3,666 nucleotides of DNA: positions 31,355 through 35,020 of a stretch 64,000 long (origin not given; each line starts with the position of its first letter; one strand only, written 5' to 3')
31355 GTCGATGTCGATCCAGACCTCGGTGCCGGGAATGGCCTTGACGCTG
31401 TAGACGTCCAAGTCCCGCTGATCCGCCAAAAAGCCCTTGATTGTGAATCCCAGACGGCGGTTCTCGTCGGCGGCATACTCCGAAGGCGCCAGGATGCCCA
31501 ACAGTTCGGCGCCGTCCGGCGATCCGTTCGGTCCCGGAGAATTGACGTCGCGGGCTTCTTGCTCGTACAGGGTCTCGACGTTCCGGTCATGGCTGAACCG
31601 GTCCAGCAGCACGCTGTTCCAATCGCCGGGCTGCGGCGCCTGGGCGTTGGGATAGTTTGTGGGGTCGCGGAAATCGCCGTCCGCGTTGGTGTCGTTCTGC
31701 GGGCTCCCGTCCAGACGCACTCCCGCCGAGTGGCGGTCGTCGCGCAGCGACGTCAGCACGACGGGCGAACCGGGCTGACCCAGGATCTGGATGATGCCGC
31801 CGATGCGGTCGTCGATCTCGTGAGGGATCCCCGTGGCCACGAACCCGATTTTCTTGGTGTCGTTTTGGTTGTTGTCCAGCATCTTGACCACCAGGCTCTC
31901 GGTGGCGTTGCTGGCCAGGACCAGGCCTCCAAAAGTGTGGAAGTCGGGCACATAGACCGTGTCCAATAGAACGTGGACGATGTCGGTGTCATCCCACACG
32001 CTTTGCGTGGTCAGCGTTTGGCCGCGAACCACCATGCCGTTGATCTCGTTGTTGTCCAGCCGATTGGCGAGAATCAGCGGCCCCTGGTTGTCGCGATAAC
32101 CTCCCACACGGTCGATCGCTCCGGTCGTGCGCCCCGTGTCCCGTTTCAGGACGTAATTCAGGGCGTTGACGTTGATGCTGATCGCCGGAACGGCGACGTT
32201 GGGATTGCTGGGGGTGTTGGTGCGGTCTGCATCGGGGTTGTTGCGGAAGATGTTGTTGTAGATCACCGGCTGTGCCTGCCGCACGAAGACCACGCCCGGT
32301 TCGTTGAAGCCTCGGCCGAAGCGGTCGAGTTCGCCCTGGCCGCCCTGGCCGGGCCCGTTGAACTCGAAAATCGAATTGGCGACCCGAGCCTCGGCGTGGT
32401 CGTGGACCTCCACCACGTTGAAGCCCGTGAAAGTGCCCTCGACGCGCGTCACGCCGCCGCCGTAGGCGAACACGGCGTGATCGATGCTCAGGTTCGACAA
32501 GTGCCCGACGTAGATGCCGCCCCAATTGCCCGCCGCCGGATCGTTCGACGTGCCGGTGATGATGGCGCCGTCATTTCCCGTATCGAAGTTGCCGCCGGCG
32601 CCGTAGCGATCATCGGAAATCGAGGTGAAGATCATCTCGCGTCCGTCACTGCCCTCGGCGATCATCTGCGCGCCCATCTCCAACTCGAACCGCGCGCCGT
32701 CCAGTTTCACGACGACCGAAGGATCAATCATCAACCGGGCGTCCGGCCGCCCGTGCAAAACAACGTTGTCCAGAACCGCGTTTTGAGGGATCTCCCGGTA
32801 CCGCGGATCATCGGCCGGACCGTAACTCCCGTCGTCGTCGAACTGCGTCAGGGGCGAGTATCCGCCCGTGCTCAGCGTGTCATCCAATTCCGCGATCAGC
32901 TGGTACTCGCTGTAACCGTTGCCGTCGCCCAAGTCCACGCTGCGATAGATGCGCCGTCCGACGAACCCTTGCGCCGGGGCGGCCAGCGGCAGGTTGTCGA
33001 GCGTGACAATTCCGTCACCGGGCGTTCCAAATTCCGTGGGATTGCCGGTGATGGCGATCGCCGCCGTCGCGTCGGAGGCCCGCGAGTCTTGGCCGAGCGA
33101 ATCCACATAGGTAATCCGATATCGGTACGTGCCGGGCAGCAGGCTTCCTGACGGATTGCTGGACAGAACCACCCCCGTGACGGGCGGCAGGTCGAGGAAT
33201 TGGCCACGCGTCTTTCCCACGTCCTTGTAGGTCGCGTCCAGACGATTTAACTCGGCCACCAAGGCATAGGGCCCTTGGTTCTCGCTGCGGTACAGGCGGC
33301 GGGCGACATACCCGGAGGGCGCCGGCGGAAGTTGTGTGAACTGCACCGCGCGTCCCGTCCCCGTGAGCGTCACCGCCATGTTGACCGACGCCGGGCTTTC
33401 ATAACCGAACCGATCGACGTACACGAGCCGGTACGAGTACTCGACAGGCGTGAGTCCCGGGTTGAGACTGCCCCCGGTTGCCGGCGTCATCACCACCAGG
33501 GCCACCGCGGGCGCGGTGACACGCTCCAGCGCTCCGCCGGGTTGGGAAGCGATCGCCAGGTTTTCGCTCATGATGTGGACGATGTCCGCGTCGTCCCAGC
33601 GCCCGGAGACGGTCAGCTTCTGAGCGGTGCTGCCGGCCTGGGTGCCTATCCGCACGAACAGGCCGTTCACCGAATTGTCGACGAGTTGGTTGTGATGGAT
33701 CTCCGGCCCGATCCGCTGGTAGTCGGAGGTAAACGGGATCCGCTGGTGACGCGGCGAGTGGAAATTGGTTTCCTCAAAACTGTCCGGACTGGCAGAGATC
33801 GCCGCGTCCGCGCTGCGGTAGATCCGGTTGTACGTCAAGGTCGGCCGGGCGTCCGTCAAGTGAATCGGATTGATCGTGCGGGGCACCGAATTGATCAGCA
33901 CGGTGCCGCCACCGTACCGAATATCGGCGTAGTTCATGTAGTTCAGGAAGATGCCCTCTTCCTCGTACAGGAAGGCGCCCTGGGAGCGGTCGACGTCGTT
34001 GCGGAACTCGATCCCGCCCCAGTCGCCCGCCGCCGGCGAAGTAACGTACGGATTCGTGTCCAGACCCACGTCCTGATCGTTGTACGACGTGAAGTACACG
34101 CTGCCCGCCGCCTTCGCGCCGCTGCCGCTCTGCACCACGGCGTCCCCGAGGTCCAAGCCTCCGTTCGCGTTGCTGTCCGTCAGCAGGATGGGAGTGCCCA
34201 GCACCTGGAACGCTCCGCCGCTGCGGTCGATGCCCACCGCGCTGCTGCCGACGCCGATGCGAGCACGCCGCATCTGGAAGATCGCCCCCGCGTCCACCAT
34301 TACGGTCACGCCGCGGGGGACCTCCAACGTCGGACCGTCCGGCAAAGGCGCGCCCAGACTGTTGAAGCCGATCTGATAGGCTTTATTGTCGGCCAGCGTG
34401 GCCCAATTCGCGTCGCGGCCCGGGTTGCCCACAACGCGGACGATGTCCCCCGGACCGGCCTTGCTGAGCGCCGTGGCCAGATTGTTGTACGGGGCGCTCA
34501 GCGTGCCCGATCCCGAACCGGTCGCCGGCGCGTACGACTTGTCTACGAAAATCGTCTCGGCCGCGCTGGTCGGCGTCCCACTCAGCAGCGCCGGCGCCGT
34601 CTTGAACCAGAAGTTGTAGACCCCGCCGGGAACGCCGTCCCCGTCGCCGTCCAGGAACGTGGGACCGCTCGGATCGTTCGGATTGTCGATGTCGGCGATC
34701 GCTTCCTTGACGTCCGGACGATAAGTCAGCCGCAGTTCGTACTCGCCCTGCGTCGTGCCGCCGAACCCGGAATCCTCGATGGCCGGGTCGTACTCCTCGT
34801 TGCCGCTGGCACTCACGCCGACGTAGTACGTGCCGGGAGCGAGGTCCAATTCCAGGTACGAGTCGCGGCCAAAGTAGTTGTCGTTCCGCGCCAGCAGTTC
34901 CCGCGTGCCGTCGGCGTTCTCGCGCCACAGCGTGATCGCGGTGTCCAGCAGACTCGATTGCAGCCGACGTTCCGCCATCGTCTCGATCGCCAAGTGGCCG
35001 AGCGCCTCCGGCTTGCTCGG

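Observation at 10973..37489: A single 26.5-kb ORF (8,838 aa) built from two similar super-units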

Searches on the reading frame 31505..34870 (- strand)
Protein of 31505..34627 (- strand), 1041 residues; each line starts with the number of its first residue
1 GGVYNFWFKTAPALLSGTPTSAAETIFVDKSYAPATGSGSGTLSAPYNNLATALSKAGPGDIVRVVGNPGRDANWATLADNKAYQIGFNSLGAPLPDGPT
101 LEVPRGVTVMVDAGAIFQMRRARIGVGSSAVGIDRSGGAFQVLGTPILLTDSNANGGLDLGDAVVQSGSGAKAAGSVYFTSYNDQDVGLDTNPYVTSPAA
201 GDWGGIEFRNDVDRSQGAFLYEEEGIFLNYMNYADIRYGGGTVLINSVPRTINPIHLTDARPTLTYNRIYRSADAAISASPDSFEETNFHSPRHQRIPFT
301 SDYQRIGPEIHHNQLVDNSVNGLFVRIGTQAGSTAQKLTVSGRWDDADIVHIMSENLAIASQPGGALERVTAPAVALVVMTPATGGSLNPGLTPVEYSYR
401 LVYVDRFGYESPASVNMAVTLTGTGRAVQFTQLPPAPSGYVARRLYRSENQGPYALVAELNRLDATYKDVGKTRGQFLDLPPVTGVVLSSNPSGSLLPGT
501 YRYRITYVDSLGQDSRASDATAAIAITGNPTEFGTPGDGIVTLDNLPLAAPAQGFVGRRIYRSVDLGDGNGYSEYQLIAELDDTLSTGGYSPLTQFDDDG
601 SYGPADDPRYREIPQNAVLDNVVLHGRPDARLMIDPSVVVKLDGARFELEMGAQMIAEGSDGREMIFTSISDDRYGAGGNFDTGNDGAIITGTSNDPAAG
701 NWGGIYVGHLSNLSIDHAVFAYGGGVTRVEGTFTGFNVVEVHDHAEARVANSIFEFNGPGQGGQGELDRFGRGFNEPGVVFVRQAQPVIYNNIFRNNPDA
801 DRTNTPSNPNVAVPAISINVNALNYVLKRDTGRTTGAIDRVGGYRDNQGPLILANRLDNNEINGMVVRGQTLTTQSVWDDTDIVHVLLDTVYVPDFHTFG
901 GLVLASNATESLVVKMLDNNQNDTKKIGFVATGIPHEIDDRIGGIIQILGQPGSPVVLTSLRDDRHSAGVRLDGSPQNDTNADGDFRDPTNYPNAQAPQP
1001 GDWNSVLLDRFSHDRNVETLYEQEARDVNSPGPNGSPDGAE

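Call 5: search_protein_families(library=pfam, proteins=[window:31931-34870:-], max_evalue=0.1)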
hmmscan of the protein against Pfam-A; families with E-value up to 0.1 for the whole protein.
window:31931-34870:- (980 aa): 0 families

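Call 12: search_protein_families(library=ncbifam, proteins=[window:31931-34870:-], max_evalue=0.1)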
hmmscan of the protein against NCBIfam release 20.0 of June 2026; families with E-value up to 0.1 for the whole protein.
window:31931-34870:- (980 aa): 2 families
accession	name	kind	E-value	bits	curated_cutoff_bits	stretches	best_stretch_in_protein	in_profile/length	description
NF038127.1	FDP_fam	subfamily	0.036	14.5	29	1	3-49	89-127/150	DVUA0089 family protein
TIGR02517.1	type_II_gspD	equivalog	0.04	12.4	351.35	1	219-271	428-484/600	type II secretion system secretin GspD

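Call 60: find_homologous_proteins(query=window:31505-34627:-, max_evalue=1e-10)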
Query window:31505-34627:- (1041 aa): 201 proteins with E <= 1e-10 among 8000 candidates; the best 120 are listed.
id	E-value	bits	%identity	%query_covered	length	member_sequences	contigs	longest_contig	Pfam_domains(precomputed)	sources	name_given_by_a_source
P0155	0.0e+0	1380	69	89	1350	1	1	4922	-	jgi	-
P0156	0.0e+0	1362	62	98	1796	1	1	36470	PF04151.22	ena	-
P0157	0.0e+0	1306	69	83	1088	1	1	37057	-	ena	-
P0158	0.0e+0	1178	84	59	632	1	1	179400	-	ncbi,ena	-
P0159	6.7e-260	883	48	98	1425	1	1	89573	-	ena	-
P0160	1.0e-255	869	51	44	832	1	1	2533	PF13229.13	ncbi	ncbi:MAG: peptidase, partial [Candidatus Hydrogenedentota bacterium]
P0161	1.7e-254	865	47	98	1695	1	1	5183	PF04151.22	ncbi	ncbi:MAG: hypothetical protein ACTHOU_01910, partial [Aureliella sp.]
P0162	1.4e-251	856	50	53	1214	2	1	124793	-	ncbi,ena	-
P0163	9.9e-246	836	51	46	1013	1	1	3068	-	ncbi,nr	ncbi:MAG TPA: hypothetical protein PLV92_11510, partial [Pirellulaceae bacterium]|nr:hypothetical pr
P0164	1.2e-234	800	48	90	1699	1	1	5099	-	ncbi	ncbi:MAG: hypothetical protein AB7F89_14900, partial [Pirellulaceae bacterium]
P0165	1.3e-233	796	50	54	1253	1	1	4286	-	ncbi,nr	ncbi:MAG: hypothetical protein MUF48_23975, partial [Pirellulaceae bacterium]|nr:hypothetical protei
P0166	2.2e-230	786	48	90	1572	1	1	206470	PF04151.22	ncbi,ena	-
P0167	1.9e-229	782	50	46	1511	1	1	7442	-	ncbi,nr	ncbi:MAG: pre-peptidase C-terminal domain-containing protein, partial [Planctomycetales bacterium]|n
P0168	1.1e-228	780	49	46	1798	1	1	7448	PF07595.18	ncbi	ncbi:MAG: DVUA0089 family protein, partial [Planctomycetota bacterium]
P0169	1.3e-225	770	54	35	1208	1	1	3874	PF00413.31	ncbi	ncbi:MAG: DVUA0089 family protein, partial [Pirellulales bacterium]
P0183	2.7e-203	696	51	35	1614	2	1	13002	PF00413.31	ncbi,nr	ncbi:MAG: NF038122 family metalloprotease, partial [Planctomycetales bacterium]|nr:NF038122 family m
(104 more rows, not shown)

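Call 76: predict_structure(alignment_id=A4)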
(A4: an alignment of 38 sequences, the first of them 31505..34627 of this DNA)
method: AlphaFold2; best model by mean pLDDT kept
length: 1041 residues; sequences in the alignment: 38
mean_pLDDT: 81.7   pTM: 0.74
mean pLDDT of the five models: 81.7, 81.2, 80.7, 80.0, 77.9
residues with pLDDT >= 90: 362; 70-90: 503; 50-70: 116; < 50: 60
segments of 3 or more residues with pLDDT < 50: 1-6, 12-20, 328-331, 363-365, 1015-1041
pLDDT, mean of each block of 10 residues (from residue 1): 42 40 78 61 85 88 89 85 92 91 93 93 93 89 88 67 81 91 91 87 94 84 83 95 88 93 94 92 82 52 80 91 71 69 91 89 54 86 84 86 79 86 87 85 88 85 88 81 87 88 90 82 89 85 90 84 83 87 76 88 71 76 57 93 92 90 93 87 86 83 92 95 89 90 91 93 79 86 92 85 54 87 87 65 68 90 90 89 89 77 89 83 70 63 79 89 86 88 78 76 71 49 33 36 35
secondary structure, 60 per line:
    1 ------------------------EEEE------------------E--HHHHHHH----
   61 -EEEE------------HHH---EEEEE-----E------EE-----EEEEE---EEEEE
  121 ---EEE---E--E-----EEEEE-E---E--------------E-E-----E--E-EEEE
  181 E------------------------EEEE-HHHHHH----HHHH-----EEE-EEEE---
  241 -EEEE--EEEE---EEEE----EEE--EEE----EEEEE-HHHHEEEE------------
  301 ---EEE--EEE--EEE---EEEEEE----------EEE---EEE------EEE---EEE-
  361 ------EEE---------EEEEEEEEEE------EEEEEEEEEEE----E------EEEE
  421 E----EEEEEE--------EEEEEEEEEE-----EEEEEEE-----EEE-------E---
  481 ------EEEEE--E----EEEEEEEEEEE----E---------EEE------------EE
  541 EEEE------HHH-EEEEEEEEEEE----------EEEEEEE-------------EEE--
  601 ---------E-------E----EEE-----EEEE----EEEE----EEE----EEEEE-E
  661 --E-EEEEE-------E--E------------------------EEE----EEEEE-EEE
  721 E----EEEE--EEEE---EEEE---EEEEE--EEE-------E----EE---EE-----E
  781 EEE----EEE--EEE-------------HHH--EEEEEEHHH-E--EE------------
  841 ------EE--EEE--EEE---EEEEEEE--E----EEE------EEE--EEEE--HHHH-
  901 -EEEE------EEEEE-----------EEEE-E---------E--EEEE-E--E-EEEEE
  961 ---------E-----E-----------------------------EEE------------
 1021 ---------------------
elements in order (helices of 4 or more, strands of 3 or more residues): E25-28 H50-56 E62-65 E84-88 E108-112 E116-120 E124-126 E139-143 E177-181 E206-209 H211-216 H221-224 E230-232 E234-237 E242-245 E248-251 E255-258 E263-265 E268-270 E275-279 H281-284 E285-288 E304-306 E309-311 E314-316 E320-325 E336-338 E342-344 E351-353 E357-359 E367-369 E379-388 E395-405 E417-421 E426-431 E440-449 E455-461 E467-469 E487-491 E499-509 E524-526 E539-544 E555-565 E576-582 E596-598 E623-625 E631-634 E639-642 E647-649 E654-658 E665-669 E705-707 E712-716 E718-721 E726-729 E732-735 E739-742 E746-750 E753-755 E780-783 E788-790 E793-795 E814-819 E851-853 E856-858 E862-868 E876-878 E885-887 E890-893 H896-899 E902-905 E912-916 E928-931 E946-949 E956-960 E1006-1008

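Call 78: fold_search(model_id=the predicted structure, library=pdb)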
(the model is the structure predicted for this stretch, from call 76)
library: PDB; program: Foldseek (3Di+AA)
matches with E <= 10: 422; with E <= 0.001: 1
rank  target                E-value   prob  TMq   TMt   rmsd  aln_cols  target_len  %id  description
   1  7qol_P                8.7e-04  1.00  0.10  0.08  13.9       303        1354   11  Tail assembly of the phicrAss001 virion with C6 symmetry imposed (released 2023-03-29)
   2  7qok_A                1.5e-03  1.00  0.09  0.07  14.3       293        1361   13  Tail muzzle assembly of the phicrAss001 virion with C6 symmetry imposed (released 2023-03-29)
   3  9i4f_A                2.0e-02  0.38  0.15  0.23  23.3       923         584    7  Blood Type B-converting alpha-1,3-galactosidase PpaGal from Pedobacter panaciterrae in its apo form (released 2025-03-12)
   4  4ozz                  2.0e-02  0.33  0.09  0.18  14.8       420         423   10  Crystal Structure of the periplasmic alginate epimerase AlgG T265N T268M double mutant (released 2015-03-04)
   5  4ozy                  2.5e-02  0.35  0.11  0.21  13.0       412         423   10  Crystal Structure of the periplasmic alginate epimerase AlgG T265N mutant (released 2015-03-04)
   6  1ggt_B                5.9e-02  0.20  0.05  0.07  21.5       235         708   10  THREE-DIMENSIONAL STRUCTURE OF A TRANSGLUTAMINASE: HUMAN BLOOD COAGULATION FACTOR XIII (released 1995-07-31)
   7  9goa_A                9.0e-02  0.98  0.07  0.07  11.5       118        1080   12  Pore state of alpha-Latrotoxin (released 2024-10-16)
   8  4mkm                  9.9e-02  0.16  0.05  0.16  24.4       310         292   11  Repeat domains 1 & 2 of Clostridium perfringens Cpe0147 (released 2013-12-04)
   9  9beu_B                9.9e-02  0.12  0.12  0.19  23.2       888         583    8  Structure of GH110B in complex with a lambda-carrageenan oligosaccharide (released 2025-08-27)
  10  8cml_E                1.2e-01  0.16  0.05  0.08  19.7       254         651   12  Cryo-EM structure of complement C5 in complex with nanobodies UNbC5-1 and UNbC5-2 (released 2023-09-27)
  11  3jym_B                1.2e-01  0.07  0.05  0.10  15.7       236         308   11  Crystal Structure of the 3 FKBP domains of wheat FKBP73 (released 2010-06-16)
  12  9go9_A                1.3e-01  0.96  0.07  0.06  11.6       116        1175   14  Prepore state of alpha-Latrotoxin (released 2024-10-16)
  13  9vel_C                1.3e-01  0.75  0.09  0.19  24.9       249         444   14  The composite cryo-EM structure of bacteriophage SPO1 capsid (released 2025-08-27)
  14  5hcc_B                1.4e-01  0.25  0.06  0.09  19.3       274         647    8  Ternary complex of human Complement C5 with Ornithodoros moubata OmCI and Dermacentor andersoni RaCI3. (released 2016-03-30)
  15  4nk8                  1.4e-01  0.12  0.10  0.17  14.4       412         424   10  Crystal Structure of the periplasmic alginate epimerase AlgG D317A mutant (released 2014-01-15)
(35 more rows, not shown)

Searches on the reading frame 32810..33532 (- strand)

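Call 30: search_protein_families(library=pfam, proteins=[window:32810-33532:-], max_evalue=5)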
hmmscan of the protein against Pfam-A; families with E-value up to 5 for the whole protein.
window:32810-33532:- (241 aa): 1 family
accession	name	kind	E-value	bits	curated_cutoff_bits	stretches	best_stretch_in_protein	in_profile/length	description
PF25731.1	crAss_MUZ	-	0.17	10.3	27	1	127-164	177-214/1224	Crassvirus muzzle protein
